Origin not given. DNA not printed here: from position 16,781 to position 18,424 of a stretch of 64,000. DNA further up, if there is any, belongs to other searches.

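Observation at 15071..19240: Tightly coupled operon of exported FGE-fold protein, Tat-exported Gfo/Idh/MocA oxidoreductase, Tat-exported xylose-isomerase-like TIM barrel and an FMN oxidoreductase: candidate periplasmic oxidative glycoside-processing module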

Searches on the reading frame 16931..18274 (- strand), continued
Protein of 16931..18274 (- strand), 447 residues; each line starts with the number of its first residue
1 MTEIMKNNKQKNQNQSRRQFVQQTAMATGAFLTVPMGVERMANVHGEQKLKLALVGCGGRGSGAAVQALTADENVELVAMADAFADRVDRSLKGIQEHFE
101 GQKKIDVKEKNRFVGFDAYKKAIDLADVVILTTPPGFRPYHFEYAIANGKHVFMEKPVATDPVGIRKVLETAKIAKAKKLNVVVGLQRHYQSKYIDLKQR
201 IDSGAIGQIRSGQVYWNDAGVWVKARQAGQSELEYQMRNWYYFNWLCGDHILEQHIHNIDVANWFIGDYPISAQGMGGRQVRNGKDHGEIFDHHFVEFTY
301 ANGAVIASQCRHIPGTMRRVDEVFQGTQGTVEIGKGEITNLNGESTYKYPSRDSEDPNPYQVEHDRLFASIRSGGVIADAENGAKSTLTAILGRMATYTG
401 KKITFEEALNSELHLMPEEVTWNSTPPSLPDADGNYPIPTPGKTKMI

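Call 45: search_solved_structures(query=A1, max_evalue=0.00001)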
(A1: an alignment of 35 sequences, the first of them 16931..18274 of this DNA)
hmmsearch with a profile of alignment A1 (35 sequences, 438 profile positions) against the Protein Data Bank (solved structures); distinct sequences matched with E-value up to 0.00001: 74 (the best 60 are shown).
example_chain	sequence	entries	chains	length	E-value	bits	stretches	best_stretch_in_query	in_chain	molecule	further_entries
4n54_A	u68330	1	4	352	1.7e-28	102.7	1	36-210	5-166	Inositol dehydrogenase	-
4mkx_A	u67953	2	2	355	2.8e-27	98.7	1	40-210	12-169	Inositol dehydrogenase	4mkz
4hkt_A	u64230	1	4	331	1.1e-24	90.1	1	45-209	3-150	Inositol 2-dehydrogenase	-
3cea_A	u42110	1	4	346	7.7e-24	87.3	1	43-365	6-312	Myo-inositol 2-dehydrogenase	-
3ec7_A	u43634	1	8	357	7.2e-22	80.8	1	43-207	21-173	Putative Dehydrogenase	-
3ezy_A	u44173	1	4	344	1.3e-20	76.7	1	45-208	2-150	Dehydrogenase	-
3mz0_A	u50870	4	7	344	2.5e-19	72.4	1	45-212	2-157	Inositol 2-dehydrogenase/D-chiro-inositol 3-dehydrogenase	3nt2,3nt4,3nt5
4mie_A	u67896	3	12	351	3e-18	68.9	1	36-213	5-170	Inositol 2-dehydrogenase/D-chiro-inositol 3-dehydrogenase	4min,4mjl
6o15_A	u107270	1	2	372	3.4e-18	68.7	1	118-331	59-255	Uncharacterized oxidoreductase YjhC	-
3nto_A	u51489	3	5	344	4.6e-18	68.3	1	45-212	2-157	Inositol 2-dehydrogenase/D-chiro-inositol 3-dehydrogenase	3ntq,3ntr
4l8v_A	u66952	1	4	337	4.9e-18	68.2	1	45-213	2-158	Inositol 2-dehydrogenase/D-chiro-inositol 3-dehydrogenase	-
4l9r_A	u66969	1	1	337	5.1e-18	68.1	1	45-212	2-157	Inositol 2-dehydrogenase/D-chiro-inositol 3-dehydrogenase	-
5a02_A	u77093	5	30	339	5.5e-18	68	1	95-366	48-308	ALDOSE-ALDOSE OXIDOREDUCTASE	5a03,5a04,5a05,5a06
9m3d_B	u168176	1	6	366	1.9e-17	66.3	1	44-210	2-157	DgpA1 from W974-1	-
4mio_A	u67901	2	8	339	1.4e-16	63.4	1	46-213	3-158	Inositol 2-dehydrogenase/D-chiro-inositol 3-dehydrogenase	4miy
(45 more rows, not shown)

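Call 47: find_encoding_contigs(protein=P0143, flank=8000, max_places=2)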
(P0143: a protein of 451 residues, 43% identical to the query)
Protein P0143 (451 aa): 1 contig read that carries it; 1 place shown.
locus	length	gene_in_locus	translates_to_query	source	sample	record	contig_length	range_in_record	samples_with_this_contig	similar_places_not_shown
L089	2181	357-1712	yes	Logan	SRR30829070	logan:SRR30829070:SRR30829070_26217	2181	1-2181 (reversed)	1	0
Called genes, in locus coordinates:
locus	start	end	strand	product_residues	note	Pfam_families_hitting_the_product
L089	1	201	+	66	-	?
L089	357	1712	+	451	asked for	PF01408:GFO_IDH_MocA, PF22725:GFO_IDH_MocA_C3 (weak)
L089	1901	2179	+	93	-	?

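Call 50: find_related_loci(query=A4, collection=metagenome_contigs, flank=6000)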
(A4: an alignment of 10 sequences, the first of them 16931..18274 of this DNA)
Query A4 (447 aa) in metagenome_contigs; peptide patterns used: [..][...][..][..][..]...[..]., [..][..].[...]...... (x = any residue, [..] = any of these).
600 stretches matched a pattern (row limit reached: there are more); 573 encode a relative of the query (tblastn E <= 1e-3); the best 80 are kept; 80 distinct loci.
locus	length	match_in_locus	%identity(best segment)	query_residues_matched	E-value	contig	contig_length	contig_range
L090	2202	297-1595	89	15-447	0e+0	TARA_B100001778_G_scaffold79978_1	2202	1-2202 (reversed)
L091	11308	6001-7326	84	6-447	0e+0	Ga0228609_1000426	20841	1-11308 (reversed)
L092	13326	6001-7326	83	5-447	0e+0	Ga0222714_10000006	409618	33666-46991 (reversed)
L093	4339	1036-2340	69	13-447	0e+0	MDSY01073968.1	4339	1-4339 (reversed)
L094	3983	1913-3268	67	5-447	0e+0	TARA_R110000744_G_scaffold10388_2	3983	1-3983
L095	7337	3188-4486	68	16-447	0e+0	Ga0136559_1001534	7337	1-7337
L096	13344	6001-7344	68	3-447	0e+0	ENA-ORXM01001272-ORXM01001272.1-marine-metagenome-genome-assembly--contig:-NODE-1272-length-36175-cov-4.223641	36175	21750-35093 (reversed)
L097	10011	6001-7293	66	16-446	0e+0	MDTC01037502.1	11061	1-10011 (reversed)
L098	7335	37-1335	66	13-444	0e+0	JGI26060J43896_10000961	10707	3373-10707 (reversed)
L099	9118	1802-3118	65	9-447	0e+0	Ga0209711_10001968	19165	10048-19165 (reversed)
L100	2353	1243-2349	76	11-379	0e+0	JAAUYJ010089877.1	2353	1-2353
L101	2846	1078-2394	63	8-446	0e+0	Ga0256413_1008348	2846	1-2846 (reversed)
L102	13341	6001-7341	62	4-447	0e+0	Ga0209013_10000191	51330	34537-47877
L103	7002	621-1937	60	7-444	0e+0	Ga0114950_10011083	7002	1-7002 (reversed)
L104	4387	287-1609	57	2-447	0e+0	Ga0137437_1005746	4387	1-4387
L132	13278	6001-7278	55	16-447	2e-160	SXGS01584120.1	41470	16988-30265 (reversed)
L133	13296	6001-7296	58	16-447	3e-160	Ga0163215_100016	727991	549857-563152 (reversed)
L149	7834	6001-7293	53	16-447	2e-149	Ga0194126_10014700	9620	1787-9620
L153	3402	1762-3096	52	3-447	4e-152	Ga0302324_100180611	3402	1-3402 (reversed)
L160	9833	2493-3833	50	2-447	9e-143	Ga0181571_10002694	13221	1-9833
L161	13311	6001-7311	51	16-444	2e-142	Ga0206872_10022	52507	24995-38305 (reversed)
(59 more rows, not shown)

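Call 75: search_protein_families(library=pfam, proteins=[P0139, P0192, P0196, P0257, P0170], max_evalue=0.001)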
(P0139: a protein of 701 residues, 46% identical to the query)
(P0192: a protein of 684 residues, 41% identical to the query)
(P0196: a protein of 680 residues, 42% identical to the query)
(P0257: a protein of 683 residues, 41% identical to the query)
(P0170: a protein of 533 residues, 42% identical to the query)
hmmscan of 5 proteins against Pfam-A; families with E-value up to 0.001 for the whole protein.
P0139 (701 aa): 1 family
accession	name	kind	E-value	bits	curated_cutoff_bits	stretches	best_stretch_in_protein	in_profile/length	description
PF01408.29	GFO_IDH_MocA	-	9.3e-09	36.5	24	1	304-437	2-119/120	Oxidoreductase family, NAD-binding Rossmann fold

P0192 (684 aa): 4 families
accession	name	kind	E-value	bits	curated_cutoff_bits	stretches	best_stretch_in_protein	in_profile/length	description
PF00656.27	Peptidase_C14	-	1.9e-18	67.4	21.4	1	428-669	2-223/233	Caspase domain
PF22725.1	GFO_IDH_MocA_C3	-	2.1e-10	41.1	27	1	183-316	5-122/124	GFO/IDH/MocA C-terminal domain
PF01408.29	GFO_IDH_MocA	-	1.7e-06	29.1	24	1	36-161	1-110/120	Oxidoreductase family, NAD-binding Rossmann fold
PF02894.22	GFO_IDH_MocA_C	-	0.00062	20.1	22.9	1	188-318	6-128/218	Oxidoreductase family, C-terminal alpha/beta domain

P0196 (680 aa): 4 families
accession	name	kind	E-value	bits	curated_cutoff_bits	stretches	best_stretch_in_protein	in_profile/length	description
PF00656.27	Peptidase_C14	-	5.9e-22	78.9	21.4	1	429-664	3-222/233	Caspase domain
PF22725.1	GFO_IDH_MocA_C3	-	9e-10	39.1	27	1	183-320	1-123/124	GFO/IDH/MocA C-terminal domain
PF01408.29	GFO_IDH_MocA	-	1.1e-08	36.3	24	1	35-167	1-115/120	Oxidoreductase family, NAD-binding Rossmann fold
PF02894.22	GFO_IDH_MocA_C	-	8.5e-05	22.9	22.9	1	189-341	3-147/218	Oxidoreductase family, C-terminal alpha/beta domain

P0257 (683 aa): 4 families
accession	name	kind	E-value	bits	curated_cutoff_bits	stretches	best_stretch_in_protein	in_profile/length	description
PF00656.27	Peptidase_C14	-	4.5e-20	72.8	21.4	1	437-666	3-222/233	Caspase domain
PF01408.29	GFO_IDH_MocA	-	4.7e-12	47.1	24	1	32-167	1-119/120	Oxidoreductase family, NAD-binding Rossmann fold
PF22725.1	GFO_IDH_MocA_C3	-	3.5e-08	33.9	27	1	179-319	4-121/124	GFO/IDH/MocA C-terminal domain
PF02894.22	GFO_IDH_MocA_C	-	0.00077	19.8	22.9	0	212-352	30-164/218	Oxidoreductase family, C-terminal alpha/beta domain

P0170 (533 aa): 3 families
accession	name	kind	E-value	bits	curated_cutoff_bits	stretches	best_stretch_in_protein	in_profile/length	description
PF01408.29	GFO_IDH_MocA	-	1.7e-09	38.9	24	1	47-178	1-116/120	Oxidoreductase family, NAD-binding Rossmann fold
PF22725.1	GFO_IDH_MocA_C3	-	9.9e-05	22.8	27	1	201-328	12-123/124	GFO/IDH/MocA C-terminal domain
PF10518.14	TAT_signal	-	0.00031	21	22.7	1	14-32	3-21/21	TAT (twin-arginine translocation) pathway signal sequence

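Call 82: search_protein_families(library=pfam, proteins=[L132:3955-5832:+, L160:667-2406:+, L161:4132-5871:+, L153:103-1680:+, L149:3504-5849:+], max_evalue=0.01)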
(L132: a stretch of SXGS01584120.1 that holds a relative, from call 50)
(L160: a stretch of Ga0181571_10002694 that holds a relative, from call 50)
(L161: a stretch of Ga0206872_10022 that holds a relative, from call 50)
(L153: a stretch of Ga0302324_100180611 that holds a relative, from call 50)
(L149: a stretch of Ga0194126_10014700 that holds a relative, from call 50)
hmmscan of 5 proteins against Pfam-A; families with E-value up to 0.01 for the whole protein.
L132:3955-5832:+ (626 aa): 4 families
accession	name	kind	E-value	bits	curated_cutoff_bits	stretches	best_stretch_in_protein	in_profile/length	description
PF03781.23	FGE-sulfatase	-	4e-45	154.9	23.3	1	335-581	4-241/255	Sulfatase-modifying factor enzyme 1-like domain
PF07635.16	PSCyt1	-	1.5e-29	102.8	22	2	90-149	1-59/59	Planctomycete cytochrome C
PF13442.11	Cytochrome_CBB3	-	2.5e-06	28.1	27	1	83-164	7-68/68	Cytochrome C oxidase, cbb3-type, subunit III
PF22297.1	PccH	-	8.3e-05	23.1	24.4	0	78-99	2-23/133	PccH Cytochrome c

L160:667-2406:+ (580 aa): 5 families
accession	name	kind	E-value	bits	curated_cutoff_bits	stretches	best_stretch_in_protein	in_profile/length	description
PF03781.23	FGE-sulfatase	-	2.8e-41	142.3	23.3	1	292-534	4-244/255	Sulfatase-modifying factor enzyme 1-like domain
PF07635.16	PSCyt1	-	3.8e-30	104.7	22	2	47-106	1-59/59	Planctomycete cytochrome C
PF13442.11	Cytochrome_CBB3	-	1.9e-06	28.5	27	0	41-121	8-68/68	Cytochrome C oxidase, cbb3-type, subunit III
PF09699.15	Paired_CXXCH_1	-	4.1e-05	23.6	20.6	0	40-68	2-30/41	Doubled CXXCH motif (Paired_CXXCH_1)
PF22297.1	PccH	-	6e-05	23.6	24.4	0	141-181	2-41/133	PccH Cytochrome c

L161:4132-5871:+ (580 aa): 3 families
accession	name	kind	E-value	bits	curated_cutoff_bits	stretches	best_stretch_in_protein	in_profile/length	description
PF03781.23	FGE-sulfatase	-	2.7e-43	148.9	23.3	1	291-532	4-243/255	Sulfatase-modifying factor enzyme 1-like domain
PF07635.16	PSCyt1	-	5e-08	33.9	22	1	54-114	1-58/59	Planctomycete cytochrome C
PF13442.11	Cytochrome_CBB3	-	0.0034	18.1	27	1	46-131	6-68/68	Cytochrome C oxidase, cbb3-type, subunit III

L153:103-1680:+ (526 aa): 3 families
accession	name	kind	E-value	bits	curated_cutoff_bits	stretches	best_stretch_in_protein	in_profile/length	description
PF03781.23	FGE-sulfatase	-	2.7e-45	155.5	23.3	1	244-480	4-244/255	Sulfatase-modifying factor enzyme 1-like domain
PF07635.16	PSCyt1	-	8.5e-16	58.8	22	1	107-163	1-56/59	Planctomycete cytochrome C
PF13442.11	Cytochrome_CBB3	-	0.0017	19.1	27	0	100-181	7-68/68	Cytochrome C oxidase, cbb3-type, subunit III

L149:3504-5849:+ (782 aa): 3 families
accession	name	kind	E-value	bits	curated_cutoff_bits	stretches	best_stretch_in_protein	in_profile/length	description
PF03781.23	FGE-sulfatase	-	6.6e-41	141.1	23.3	1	494-732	5-240/255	Sulfatase-modifying factor enzyme 1-like domain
PF13517.12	FG-GAP_3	-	0.0041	18.1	26.9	0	101-125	1-25/61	FG-GAP-like repeat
PF01839.29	FG-GAP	-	0.0062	16.8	22.1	0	98-112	6-20/37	FG-GAP repeat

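Call 87: search_protein_families(library=pfam, proteins=[L133:4274-4924:+, L063:4243-4899:+, L040:8511-11567:+, L079:7411-8721:-], max_evalue=0.01)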
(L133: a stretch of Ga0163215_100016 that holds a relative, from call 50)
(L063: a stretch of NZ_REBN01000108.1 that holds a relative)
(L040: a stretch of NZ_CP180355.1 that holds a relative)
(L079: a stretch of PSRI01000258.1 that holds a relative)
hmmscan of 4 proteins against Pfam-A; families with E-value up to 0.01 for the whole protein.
L133:4274-4924:+ (217 aa): 1 family
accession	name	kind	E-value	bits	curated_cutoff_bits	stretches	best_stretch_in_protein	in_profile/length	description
PF11845.13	Tll0287-like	-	3e-22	80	24.1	1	61-209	34-144/144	Tll0287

L063:4243-4899:+ (219 aa): 1 family
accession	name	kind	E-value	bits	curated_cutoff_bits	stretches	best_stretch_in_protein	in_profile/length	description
PF11845.13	Tll0287-like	-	4e-24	86.1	24.1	1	57-209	27-144/144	Tll0287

L040:8511-11567:+ (1019 aa): 7 families
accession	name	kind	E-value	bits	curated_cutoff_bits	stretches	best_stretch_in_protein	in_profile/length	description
PF23500.1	DUF7133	-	4.2e-59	201.2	27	1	44-433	2-384/385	Domain of unknown function (DUF7133)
PF13646.12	HEAT_2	-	6.9e-12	45.9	27.7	2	509-578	4-73/88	HEAT repeats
PF00034.26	Cytochrom_C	-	5.6e-09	37.6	21.3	1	880-927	2-50/90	Cytochrome c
PF01436.27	NHL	-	0.0002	21.7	20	0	392-409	3-20/28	NHL repeat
PF13442.11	Cytochrome_CBB3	-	0.00049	20.8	27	0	879-924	3-42/68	Cytochrome C oxidase, cbb3-type, subunit III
PF02985.28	HEAT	-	0.0005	20.5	23.5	0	540-560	4-24/31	HEAT repeat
PF01347.28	Vitellogenin_N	-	0.0079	15.3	24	0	758-812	465-520/590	Lipoprotein amino terminal region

L079:7411-8721:- (437 aa): 2 families
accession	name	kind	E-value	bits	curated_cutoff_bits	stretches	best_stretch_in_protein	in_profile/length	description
PF13442.11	Cytochrome_CBB3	-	2.3e-10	41.1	27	2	60-167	3-68/68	Cytochrome C oxidase, cbb3-type, subunit III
PF00034.26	Cytochrom_C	-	1.7e-07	32.9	21.3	1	62-170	3-89/90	Cytochrome c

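Call 94: search_protein_families(library=pfam, proteins=[L054:12094-12891:+, L065:7332-7934:+, L097:7300-8202:+, L060:7430-7936:-, L099:4032-5492:-], max_evalue=0.001)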
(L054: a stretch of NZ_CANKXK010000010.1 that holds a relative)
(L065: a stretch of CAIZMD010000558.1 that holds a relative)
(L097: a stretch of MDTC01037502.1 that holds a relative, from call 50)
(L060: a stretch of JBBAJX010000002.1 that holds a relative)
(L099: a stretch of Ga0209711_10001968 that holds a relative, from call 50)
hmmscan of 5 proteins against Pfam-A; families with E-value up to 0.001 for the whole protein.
L054:12094-12891:+ (266 aa): 1 family
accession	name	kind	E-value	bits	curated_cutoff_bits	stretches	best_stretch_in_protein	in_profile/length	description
PF06439.18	3keto-disac_hyd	-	1.3e-40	139.9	26.8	1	67-263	2-187/187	3-keto-disaccharide hydrolase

L065:7332-7934:+ (201 aa): 1 family
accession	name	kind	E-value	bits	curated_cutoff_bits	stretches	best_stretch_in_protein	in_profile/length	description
PF06439.18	3keto-disac_hyd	-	1.2e-38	133.5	26.8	1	26-197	3-185/187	3-keto-disaccharide hydrolase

L097:7300-8202:+ (301 aa): 4 families
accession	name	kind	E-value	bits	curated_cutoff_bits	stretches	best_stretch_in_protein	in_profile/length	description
PF10503.15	Esterase_PHB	-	1.3e-06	28.3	23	1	53-177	9-135/219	Esterase PHB depolymerase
PF00326.27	Peptidase_S9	-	1.7e-05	24.9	22.6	1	87-175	11-100/213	Prolyl oligopeptidase family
PF00756.26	Esterase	-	8.4e-05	22.9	22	1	60-223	24-209/251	Putative esterase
PF02230.22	Abhydrolase_2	-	0.00016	22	23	0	61-203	15-172/217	Phospholipase/Carboxylesterase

L060:7430-7936:- (169 aa): 1 family
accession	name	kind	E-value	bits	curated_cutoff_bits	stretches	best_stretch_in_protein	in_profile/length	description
PF00856.33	SET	-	1.9e-06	28.6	22.4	1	5-111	11-104/105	SET domain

L099:4032-5492:- (487 aa): 1 family
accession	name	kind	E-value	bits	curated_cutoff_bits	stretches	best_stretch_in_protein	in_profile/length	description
PF07394.17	DUF1501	-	4.6e-158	526.9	27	1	61-486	1-390/390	Protein of unknown function (DUF1501)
